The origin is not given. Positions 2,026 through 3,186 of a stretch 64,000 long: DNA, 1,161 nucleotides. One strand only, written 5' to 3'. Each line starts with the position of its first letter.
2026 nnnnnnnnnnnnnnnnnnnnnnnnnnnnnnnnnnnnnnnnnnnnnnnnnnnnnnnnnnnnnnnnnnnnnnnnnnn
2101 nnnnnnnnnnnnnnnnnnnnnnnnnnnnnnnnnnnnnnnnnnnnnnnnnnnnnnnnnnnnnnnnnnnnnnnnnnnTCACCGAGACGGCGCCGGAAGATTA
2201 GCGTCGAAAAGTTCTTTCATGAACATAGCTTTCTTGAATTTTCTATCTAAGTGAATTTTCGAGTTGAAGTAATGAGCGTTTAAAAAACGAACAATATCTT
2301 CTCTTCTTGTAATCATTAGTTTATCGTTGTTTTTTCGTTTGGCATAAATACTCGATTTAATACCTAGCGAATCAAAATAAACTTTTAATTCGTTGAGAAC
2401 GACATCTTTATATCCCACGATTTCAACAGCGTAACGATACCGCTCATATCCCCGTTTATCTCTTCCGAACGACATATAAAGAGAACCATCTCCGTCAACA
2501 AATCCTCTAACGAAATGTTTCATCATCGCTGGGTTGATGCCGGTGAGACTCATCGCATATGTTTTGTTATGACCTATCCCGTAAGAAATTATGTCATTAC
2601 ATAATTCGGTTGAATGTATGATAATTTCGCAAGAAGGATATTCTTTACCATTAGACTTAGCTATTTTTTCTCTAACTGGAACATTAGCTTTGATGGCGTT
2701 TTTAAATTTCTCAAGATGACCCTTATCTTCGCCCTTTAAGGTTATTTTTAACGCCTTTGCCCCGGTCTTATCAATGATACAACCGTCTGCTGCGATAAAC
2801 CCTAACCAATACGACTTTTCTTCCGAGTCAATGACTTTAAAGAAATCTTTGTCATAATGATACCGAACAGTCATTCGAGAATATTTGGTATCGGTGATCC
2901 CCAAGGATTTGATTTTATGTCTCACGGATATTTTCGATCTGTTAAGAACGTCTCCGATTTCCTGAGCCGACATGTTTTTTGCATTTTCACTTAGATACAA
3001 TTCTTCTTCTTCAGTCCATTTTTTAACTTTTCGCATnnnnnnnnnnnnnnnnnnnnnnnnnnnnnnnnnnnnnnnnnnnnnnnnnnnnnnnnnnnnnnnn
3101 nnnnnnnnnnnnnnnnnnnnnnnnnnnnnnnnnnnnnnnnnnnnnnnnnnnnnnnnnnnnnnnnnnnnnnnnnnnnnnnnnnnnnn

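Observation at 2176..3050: Homing endonuclease with two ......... motifs and a sigma-like HTH, starting 14 nt into intron 2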

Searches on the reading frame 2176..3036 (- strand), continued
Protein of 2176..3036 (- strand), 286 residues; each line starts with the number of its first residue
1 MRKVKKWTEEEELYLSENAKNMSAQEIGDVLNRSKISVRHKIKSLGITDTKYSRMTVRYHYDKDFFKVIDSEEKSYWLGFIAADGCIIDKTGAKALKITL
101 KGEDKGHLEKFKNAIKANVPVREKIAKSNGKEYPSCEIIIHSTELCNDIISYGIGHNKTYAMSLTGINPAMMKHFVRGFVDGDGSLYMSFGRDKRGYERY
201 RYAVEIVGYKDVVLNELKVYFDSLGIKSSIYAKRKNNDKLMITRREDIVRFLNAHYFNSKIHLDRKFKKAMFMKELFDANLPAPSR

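Call 66: find_encoding_contigs(protein=P0005, flank=3000, max_places=2)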
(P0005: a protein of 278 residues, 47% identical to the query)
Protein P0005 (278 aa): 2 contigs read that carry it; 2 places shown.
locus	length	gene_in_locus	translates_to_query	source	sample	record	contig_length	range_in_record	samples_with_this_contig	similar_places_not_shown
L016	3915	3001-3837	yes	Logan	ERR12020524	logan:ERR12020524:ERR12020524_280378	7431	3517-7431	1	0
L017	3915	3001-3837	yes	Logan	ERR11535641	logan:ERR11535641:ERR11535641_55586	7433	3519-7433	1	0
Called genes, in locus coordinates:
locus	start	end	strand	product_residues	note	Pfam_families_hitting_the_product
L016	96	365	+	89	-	PF00216:Bac_DNA_binding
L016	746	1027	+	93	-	-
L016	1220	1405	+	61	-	-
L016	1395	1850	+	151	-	-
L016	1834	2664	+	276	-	PF27269:YonG_N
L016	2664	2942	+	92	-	-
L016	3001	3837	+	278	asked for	PF14527:LAGLIDADG_WhiA (faint), PF14528:LAGLIDADG_3, PF00961:LAGLIDADG_1 (weak)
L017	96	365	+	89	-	PF00216:Bac_DNA_binding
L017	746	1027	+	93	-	-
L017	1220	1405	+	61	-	-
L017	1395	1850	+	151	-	-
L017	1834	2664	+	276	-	PF27269:YonG_N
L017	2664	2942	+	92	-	-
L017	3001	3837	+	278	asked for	PF14527:LAGLIDADG_WhiA (faint), PF14528:LAGLIDADG_3, PF00961:LAGLIDADG_1 (weak)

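Call 81: search_protein_families(library=phrogs, proteins=[window:2176-3036:-], max_evalue=0.001)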
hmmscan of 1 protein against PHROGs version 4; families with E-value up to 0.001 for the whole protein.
window:2176-3036:- (286 aa): 3 families
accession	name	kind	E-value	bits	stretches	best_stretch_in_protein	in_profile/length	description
phrog_4645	-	DNA, RNA and nucleotide metabolism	2.8e-46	159.1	1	5-270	37-300/308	endonuclease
phrog_323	-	transcription regulation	4.4e-10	40.6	1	3-68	145-211/319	transcriptional regulator, D5-like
phrog_14101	-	transcription regulation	1.2e-06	30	1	1-44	1-44/103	transcriptional regulator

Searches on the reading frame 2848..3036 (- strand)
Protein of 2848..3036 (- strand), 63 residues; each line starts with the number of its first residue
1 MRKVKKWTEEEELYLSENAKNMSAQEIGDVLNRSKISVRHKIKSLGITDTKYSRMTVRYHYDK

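Call 64: search_solved_structures(query=A5, max_evalue=10, show_alignments=2)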
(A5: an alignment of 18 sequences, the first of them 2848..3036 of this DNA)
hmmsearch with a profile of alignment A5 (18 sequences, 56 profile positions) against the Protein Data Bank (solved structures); distinct sequences matched with E-value up to 10: 29.
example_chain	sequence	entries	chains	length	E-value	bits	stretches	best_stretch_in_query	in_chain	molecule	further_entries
1h8a_C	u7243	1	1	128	0.0016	21.5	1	2-42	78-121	MYB TRANSFORMING PROTEIN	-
2lvs_A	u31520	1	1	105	0.0023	21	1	4-48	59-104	Putative uncharacterized protein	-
1a5j_A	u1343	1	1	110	0.0061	19.6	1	2-43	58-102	B-MYB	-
1idy_A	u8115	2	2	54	0.012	18.7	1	2-42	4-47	MOUSE C-MYB DNA-BINDING DOMAIN REPEAT 3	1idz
2dbb_A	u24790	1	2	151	0.025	17.7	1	12-48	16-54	Putative HTH-type transcriptional regulator PH0061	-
1mse_C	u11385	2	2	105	0.025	17.6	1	2-42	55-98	C-Myb DNA-Binding Domain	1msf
1gv2_A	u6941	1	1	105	0.026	17.6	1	2-42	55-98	MYB PROTO-ONCOGENE PROTEIN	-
1mbj_A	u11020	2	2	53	0.029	17.4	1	2-42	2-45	MYB PROTO-ONCOGENE PROTEIN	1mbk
9hfk_A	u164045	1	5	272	0.11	15.6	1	25-46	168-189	Bacteriorhodopsin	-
1p4w_A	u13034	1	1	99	0.19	14.8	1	22-42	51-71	rcsB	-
3zqc_A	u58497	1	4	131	0.22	14.6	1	4-43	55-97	MYB3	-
5yiu_A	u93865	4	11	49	0.22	14.6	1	5-46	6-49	Cell cycle regulatory protein GcrA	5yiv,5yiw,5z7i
3v7r_A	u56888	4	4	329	0.36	14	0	14-47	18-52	Biotin ligase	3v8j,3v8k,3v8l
1h88_C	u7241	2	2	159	0.36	13.9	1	2-42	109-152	MYB PROTO-ONCOGENE PROTEIN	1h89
3v7c_A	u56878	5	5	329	0.42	13.7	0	17-47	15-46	Biotin ligase | Bifunctional ligase/repressor BirA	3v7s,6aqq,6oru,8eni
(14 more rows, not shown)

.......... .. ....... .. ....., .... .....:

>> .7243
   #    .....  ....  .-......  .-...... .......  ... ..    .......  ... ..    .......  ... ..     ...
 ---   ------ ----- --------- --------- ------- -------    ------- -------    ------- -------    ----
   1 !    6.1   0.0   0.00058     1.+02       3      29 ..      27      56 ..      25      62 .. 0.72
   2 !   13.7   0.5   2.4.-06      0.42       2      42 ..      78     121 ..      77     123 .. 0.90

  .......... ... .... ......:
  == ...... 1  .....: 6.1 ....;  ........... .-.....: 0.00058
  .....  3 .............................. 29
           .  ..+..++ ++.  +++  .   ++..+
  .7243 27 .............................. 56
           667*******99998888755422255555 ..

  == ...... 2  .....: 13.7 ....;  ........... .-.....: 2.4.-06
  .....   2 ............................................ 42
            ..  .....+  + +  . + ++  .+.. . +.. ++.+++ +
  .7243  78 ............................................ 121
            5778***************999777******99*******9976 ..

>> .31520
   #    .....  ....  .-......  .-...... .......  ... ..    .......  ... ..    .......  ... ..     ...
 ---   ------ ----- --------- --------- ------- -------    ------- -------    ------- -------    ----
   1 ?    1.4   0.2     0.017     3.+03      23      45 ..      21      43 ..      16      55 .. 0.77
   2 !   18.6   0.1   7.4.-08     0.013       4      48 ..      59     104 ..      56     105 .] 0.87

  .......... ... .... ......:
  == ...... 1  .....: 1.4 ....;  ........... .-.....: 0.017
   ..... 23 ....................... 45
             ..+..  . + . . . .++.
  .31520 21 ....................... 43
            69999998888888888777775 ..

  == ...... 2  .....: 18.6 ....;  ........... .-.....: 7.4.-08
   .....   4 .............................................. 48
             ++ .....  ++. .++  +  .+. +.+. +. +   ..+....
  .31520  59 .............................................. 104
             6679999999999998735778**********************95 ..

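Call 68: predict_structure(alignment_id=A5)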
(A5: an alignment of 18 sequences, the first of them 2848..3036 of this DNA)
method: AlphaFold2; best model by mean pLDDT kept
length: 63 residues; sequences in the alignment: 18
mean_pLDDT: 85.0   pTM: 0.65
mean pLDDT of the five models: 85.0, 84.4, 83.4, 82.7, 81.7
residues with pLDDT >= 90: 38; 70-90: 14; 50-70: 10; < 50: 1
segments of 3 or more residues with pLDDT < 50: none
pLDDT, mean of each block of 10 residues (from residue 1): 80 93 93 93 89 67 71
secondary structure, 60 per line:
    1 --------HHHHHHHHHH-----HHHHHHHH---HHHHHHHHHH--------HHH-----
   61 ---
elements in order: H9-18 H24-31 H35-44

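Call 72: fold_search(model_id=the predicted structure, library=pdb)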
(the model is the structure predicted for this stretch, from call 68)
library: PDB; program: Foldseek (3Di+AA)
matches with E <= 10: 761; with E <= 0.001: 0
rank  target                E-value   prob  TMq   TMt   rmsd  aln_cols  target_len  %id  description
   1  2dbb_B                2.5e-01  0.72  0.44  0.22   5.4        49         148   22  Crystal structure of PH0061 (released 2006-06-15)
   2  3ulq_B                3.0e-01  0.91  0.48  0.51   3.3        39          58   38  Crystal Structure of the Anti-Activator RapF Complexed with the Response Regulator ComA DNA Binding Domain (released 2012-01-04)
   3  7fby                  4.2e-01  0.82  0.51  0.23   5.9        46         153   30  Crystal Structure of PH0140 from Pyrococcus horikosii OT3 (released 2022-07-20)
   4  2dbb_A                4.5e-01  0.60  0.44  0.22   3.6        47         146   23  Crystal structure of PH0061 (released 2006-06-15)
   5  6v7w_B                5.9e-01  0.77  0.49  0.15   8.3        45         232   22  Crystal structure of LasR-Aqs1 complex from Pseudomonas aeruginosa (released 2020-12-16)
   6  5nr6_MODEL_1_A        5.9e-01  0.41  0.48  0.31   9.9        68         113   22  NMR structure and 1H, 13C and 15N signal assignments for Dictyostelium discoidans MATB protein S71A mutant (released 2017-09-20)
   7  9w4w                  6.3e-01  0.80  0.51  0.23   3.6        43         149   26  Structure of transcription factor in complex with L-Ile (released 2026-03-25)
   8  4y17_C                6.3e-01  0.72  0.49  0.14   8.6        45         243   22  SdiA in complex with 3-oxo-C8-homoserine lactone (released 2015-04-08)
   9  4o5v                  6.3e-01  0.69  0.48  0.16   3.9        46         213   26  Crystal structure of T. acidophilum IdeR (released 2014-11-05)
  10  7r3e_B                6.8e-01  0.72  0.48  0.07   8.5        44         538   25  Fusion construct of PqsE and RhlR in complex with the synthetic antagonist mBTL (released 2022-12-14)
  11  7r3j_D                7.2e-01  0.69  0.48  0.14   8.5        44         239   25  Nativ complex of PqsE and RhlR with the synthetic antagonist mBTL (released 2022-12-14)
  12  8dq0_C                7.2e-01  0.60  0.48  0.14   8.7        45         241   24  Quorum-sensing receptor RhlR bound to PqsE (released 2022-12-07)
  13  7r3g_A                8.3e-01  0.66  0.48  0.14   8.6        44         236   20  PROSS optimitzed variant of RhlR (75 mutations) in complex with the synthetic antagonist mBTL (released 2022-12-14)
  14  6wxq_A                8.3e-01  0.54  0.46  0.16   5.1        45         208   20  Crystal structure of CRISPR-associated transcription factor Csa3 complexed with cA4 (released 2021-11-17)
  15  5zjr_A                8.3e-01  0.51  0.53  0.52   6.5        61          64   20  Structure of AbdB/Exd complex bound to a 'Magenta14' DNA sequence (released 2018-08-29)
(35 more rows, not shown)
